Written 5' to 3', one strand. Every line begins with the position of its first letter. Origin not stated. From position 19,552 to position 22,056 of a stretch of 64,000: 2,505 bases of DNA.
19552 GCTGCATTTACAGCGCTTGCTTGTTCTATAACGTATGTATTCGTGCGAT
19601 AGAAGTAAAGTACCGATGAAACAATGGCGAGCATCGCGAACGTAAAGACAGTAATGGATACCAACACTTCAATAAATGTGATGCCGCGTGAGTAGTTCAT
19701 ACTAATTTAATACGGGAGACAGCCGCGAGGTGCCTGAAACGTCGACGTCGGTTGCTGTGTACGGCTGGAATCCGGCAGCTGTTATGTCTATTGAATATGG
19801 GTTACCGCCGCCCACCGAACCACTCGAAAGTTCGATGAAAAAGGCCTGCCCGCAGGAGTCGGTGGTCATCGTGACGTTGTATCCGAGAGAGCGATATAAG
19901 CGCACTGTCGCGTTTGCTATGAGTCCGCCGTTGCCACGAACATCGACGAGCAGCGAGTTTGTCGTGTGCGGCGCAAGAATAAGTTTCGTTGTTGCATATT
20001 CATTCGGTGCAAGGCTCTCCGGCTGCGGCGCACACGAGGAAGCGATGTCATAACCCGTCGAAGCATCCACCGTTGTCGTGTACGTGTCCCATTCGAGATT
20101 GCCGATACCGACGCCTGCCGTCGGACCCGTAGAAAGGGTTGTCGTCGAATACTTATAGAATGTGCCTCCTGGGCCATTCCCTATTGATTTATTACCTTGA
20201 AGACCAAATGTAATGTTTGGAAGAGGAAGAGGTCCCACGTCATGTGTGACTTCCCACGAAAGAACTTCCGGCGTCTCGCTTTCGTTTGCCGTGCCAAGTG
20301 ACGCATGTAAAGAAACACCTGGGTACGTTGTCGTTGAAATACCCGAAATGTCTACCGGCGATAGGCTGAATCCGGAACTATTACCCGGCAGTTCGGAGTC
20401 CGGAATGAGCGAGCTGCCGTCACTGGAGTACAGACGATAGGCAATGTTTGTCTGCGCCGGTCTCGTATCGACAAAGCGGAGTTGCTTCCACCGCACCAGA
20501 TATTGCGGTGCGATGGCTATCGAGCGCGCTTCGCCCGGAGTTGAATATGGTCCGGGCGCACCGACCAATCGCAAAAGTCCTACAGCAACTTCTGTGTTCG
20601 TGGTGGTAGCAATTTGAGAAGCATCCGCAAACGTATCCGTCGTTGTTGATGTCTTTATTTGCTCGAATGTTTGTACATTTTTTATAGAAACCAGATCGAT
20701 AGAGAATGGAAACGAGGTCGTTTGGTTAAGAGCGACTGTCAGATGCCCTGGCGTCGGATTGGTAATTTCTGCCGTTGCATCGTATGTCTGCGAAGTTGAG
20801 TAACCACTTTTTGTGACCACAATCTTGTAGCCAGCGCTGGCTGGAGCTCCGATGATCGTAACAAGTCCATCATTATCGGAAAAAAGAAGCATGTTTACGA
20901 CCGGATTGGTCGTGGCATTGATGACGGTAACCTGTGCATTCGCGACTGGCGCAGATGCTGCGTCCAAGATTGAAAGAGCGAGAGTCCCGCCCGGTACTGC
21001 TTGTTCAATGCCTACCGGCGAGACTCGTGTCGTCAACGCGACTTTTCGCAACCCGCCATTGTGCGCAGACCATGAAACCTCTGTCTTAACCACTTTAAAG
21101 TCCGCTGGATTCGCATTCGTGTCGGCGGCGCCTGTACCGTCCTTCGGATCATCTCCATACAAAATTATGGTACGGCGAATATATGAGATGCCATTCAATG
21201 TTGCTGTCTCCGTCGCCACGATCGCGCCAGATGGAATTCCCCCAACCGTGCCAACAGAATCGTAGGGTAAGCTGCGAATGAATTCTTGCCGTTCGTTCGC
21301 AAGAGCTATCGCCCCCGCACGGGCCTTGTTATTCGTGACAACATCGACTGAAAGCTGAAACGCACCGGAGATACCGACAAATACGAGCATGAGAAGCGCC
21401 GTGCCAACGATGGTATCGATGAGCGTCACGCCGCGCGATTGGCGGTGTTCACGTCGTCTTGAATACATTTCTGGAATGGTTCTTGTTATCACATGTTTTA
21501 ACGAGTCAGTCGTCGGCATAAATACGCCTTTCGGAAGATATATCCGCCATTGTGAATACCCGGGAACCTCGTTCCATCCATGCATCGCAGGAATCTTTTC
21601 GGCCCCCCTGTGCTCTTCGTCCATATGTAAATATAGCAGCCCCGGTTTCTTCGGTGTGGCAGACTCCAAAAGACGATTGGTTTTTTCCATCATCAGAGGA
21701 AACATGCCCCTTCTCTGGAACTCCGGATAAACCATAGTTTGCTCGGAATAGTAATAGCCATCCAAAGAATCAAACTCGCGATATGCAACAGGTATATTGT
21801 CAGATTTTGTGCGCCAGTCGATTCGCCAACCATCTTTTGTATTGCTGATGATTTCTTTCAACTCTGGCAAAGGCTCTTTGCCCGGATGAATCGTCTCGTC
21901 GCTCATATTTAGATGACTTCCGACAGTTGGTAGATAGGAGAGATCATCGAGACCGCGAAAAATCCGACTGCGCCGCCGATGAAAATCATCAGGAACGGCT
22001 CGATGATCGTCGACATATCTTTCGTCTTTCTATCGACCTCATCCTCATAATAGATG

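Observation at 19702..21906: Pilin-like giant protein whose prepilin cleavage motif is preceded by a ~160-aa cytoplasmic GNAT-like domain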

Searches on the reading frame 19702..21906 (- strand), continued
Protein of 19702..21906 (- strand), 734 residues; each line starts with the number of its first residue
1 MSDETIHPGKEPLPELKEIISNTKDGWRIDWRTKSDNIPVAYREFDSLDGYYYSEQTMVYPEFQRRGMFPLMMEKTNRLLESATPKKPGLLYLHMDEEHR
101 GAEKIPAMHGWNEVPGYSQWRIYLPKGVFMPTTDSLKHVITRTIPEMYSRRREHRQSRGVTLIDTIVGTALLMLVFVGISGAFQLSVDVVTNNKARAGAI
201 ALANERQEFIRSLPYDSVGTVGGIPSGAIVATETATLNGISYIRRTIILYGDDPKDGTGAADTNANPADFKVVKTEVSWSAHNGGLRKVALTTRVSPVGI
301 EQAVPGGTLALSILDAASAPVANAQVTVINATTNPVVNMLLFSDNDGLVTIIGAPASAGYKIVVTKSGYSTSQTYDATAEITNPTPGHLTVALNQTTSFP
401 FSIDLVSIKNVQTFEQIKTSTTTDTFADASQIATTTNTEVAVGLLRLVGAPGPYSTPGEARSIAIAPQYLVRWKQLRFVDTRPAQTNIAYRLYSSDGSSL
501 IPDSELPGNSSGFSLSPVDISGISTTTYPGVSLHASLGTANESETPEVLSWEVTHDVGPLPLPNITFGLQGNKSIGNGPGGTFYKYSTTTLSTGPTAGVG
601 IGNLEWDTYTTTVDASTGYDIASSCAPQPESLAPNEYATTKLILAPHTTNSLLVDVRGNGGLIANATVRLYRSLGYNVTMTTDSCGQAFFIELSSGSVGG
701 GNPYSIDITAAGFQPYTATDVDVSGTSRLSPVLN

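Call 12: find_encoding_contigs(protein=P0009, flank=5000, max_places=2)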
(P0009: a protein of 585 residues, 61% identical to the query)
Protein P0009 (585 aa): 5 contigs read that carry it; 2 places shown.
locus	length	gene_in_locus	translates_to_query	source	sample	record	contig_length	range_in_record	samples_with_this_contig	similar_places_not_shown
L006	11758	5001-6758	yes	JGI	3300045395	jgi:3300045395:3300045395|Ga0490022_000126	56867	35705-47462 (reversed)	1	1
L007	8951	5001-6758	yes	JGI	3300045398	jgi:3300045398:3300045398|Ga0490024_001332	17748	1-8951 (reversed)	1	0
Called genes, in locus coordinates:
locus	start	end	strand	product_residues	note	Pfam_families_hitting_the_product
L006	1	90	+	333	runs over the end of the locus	PF00389:2-Hacid_dh, PF02826:2-Hacid_dh_C, PF01262:AlaDh_PNT_C (faint), PF03446:NAD_binding_2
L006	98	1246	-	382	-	PF05496:RuvB_N, PF13191:AAA_16 (faint), PF00004:AAA, PF07728:AAA_5 (weak), PF13173:AAA_14 (faint), PF25361:AAA_lid_RFC1, PF16193:AAA_assoc_2, PF12002:MgsA_C, +1 more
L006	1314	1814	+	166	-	PF00254:FKBP_C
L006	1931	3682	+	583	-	PF05157:MshEN, PF00437:T2SSE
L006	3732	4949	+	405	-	PF00482:T2SSF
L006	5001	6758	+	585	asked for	PF13620:CarboxypepD_reg (faint)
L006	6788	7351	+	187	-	-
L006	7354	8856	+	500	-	-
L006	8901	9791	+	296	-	-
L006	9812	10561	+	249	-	PF00121:TIM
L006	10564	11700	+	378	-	PF00162:PGK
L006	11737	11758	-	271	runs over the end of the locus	-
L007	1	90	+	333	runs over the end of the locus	PF00389:2-Hacid_dh, PF02826:2-Hacid_dh_C, PF01262:AlaDh_PNT_C (faint), PF03446:NAD_binding_2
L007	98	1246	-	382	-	PF05496:RuvB_N, PF13191:AAA_16 (faint), PF00004:AAA, PF07728:AAA_5 (weak), PF13173:AAA_14 (faint), PF25361:AAA_lid_RFC1, PF16193:AAA_assoc_2, PF12002:MgsA_C, +1 more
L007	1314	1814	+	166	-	PF00254:FKBP_C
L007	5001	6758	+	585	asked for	PF13620:CarboxypepD_reg (faint)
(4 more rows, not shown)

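Call 26: find_encoding_contigs(protein=P0004, flank=4000, max_places=2)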
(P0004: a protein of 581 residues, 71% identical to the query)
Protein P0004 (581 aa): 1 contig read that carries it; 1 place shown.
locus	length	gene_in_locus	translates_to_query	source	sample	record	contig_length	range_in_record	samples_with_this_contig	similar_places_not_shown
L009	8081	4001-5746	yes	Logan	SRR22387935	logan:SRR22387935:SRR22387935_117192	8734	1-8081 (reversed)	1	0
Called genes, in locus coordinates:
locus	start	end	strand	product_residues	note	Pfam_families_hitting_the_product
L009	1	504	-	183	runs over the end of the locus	PF20803:PaaX_M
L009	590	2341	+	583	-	-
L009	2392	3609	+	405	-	PF00482:T2SSF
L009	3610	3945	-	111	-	-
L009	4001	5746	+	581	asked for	PF13620:CarboxypepD_reg (faint)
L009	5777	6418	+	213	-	-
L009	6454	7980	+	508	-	-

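Call 27: find_encoding_contigs(protein=P0005, flank=4000, max_places=2)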
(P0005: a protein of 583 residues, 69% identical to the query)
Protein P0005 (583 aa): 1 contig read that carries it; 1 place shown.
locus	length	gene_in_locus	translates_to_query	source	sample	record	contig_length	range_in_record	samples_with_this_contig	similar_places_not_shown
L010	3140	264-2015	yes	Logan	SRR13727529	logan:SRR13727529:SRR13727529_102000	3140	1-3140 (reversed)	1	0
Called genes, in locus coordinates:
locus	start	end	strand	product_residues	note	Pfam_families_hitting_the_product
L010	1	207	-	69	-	?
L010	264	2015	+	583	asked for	PF13620:CarboxypepD_reg (faint)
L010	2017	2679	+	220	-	PF07963:N_methyl (weak)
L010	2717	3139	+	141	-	?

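Call 74: find_encoding_contigs(protein=P0001, flank=1500, max_places=6)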
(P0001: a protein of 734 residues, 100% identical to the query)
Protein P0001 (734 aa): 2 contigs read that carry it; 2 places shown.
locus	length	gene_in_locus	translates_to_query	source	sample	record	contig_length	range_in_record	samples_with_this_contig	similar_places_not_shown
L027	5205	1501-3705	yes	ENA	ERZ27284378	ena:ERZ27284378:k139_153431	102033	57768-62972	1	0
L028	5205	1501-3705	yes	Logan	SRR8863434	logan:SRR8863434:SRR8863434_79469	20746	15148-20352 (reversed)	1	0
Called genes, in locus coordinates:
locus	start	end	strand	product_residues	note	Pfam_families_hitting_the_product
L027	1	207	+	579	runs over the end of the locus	PF05157:MshEN, PF00437:T2SSE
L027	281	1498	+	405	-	PF00482:T2SSF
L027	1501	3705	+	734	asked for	PF13620:CarboxypepD_reg (weak)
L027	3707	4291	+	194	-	-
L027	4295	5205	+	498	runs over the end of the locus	-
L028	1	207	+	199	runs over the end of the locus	?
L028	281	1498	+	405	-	PF00482:T2SSF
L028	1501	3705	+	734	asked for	PF13620:CarboxypepD_reg (weak)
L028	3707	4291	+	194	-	-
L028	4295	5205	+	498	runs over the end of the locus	-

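Call 75: search_protein_families(library=ncbifam, proteins=[window:19705-21468:-], max_evalue=0.1)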
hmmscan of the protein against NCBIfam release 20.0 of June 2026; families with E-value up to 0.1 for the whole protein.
window:19705-21468:- (588 aa): 0 families

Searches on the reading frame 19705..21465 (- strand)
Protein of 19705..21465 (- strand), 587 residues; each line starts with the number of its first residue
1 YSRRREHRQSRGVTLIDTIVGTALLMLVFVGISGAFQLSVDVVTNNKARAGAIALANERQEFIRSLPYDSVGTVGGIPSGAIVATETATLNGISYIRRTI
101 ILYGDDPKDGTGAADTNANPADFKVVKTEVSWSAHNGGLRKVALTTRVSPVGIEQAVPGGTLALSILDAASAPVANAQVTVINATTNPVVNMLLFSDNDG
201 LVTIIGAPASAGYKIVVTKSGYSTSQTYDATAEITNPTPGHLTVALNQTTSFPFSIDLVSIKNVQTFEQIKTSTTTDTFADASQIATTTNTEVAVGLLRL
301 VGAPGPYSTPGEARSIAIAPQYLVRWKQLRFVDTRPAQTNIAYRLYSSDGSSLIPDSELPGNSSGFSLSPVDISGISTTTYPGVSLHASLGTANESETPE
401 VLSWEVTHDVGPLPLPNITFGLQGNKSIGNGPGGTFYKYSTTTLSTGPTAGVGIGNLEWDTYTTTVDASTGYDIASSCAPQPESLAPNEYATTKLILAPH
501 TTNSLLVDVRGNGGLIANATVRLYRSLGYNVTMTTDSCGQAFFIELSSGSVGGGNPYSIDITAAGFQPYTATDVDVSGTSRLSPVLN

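Call 47: find_related_loci(query=window:19705-21465:-, collection=metagenome_contigs, flank=2500)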
Query window:19705-21465:- (587 aa) in metagenome_contigs; peptide patterns used: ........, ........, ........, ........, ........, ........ (x = any residue, [..] = any of these).
122 stretches matched a pattern; 11 encode a relative of the query (tblastn E <= 1e-3); 11 distinct loci.
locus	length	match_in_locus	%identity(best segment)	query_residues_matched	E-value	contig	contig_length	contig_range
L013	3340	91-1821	59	11-587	0e+0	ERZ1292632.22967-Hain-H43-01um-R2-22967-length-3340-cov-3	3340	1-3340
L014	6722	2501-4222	50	11-587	2e-175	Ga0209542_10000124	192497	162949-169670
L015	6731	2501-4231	44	4-583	4e-134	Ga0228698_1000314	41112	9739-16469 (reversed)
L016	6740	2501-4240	44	4-586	8e-133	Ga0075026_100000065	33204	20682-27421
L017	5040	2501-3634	34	4-523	3e-40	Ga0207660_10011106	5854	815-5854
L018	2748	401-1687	38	3-580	2e-39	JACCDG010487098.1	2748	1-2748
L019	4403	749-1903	35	11-535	5e-39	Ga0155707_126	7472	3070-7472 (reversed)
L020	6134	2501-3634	33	4-523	8e-37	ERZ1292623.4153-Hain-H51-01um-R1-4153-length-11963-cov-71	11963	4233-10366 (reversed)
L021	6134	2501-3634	33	4-523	4e-36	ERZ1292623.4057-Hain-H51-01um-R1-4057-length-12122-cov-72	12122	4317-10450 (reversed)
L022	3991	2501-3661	33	11-543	1e-33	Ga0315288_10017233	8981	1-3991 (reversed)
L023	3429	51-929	32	105-543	9e-17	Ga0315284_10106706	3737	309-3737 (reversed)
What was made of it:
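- Tried and rejected: The metagenome scan with the pilin found no relative closer than 59% identity, so no further fusion cases turned up (call 47).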

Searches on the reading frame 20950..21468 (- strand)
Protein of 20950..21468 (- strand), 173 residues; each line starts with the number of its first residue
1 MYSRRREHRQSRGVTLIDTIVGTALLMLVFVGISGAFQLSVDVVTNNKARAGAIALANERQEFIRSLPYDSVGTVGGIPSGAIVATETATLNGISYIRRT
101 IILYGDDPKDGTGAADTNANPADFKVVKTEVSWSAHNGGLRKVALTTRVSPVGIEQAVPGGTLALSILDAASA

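Call 77: search_solved_structures(query=window:20950-21468:-, max_evalue=10, show_alignments=1)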
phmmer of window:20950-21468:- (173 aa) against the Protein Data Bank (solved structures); distinct sequences matched with E-value up to 10: 1.
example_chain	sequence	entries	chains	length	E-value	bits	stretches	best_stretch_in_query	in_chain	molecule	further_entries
9jth_A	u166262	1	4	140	0.88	12.7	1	6-49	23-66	NahX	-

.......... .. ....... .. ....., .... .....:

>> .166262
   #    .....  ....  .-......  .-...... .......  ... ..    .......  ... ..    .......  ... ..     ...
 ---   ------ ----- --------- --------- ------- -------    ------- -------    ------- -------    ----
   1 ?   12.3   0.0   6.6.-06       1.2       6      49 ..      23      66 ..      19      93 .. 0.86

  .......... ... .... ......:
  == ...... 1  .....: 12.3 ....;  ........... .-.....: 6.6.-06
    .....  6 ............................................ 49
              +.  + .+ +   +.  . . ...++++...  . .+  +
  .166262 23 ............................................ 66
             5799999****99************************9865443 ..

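Call 78: search_protein_families(library=pfam, proteins=[window:20950-21468:-], max_evalue=10)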
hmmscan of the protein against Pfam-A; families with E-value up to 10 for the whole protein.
window:20950-21468:- (173 aa): 0 families
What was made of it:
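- Closest known: Type IV prepilins with a class III signal peptide. Different: The +1 residue is Val and +5 is Asp, and the Pfam N_methyl model does not hit (call 78).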

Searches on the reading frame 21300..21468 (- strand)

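Call 78: search_protein_families(library=pfam, proteins=[window:21300-21468:-], max_evalue=10)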
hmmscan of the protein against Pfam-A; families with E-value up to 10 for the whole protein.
window:21300-21468:- (56 aa): 0 families
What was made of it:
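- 21352..21429 (-): Hydrophobic alpha1N segment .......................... (aa 160-185) with Asp at +5. The predicted prepilin-peptidase cut is between 21430 and 21429. No PF07963 hit (call 78).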
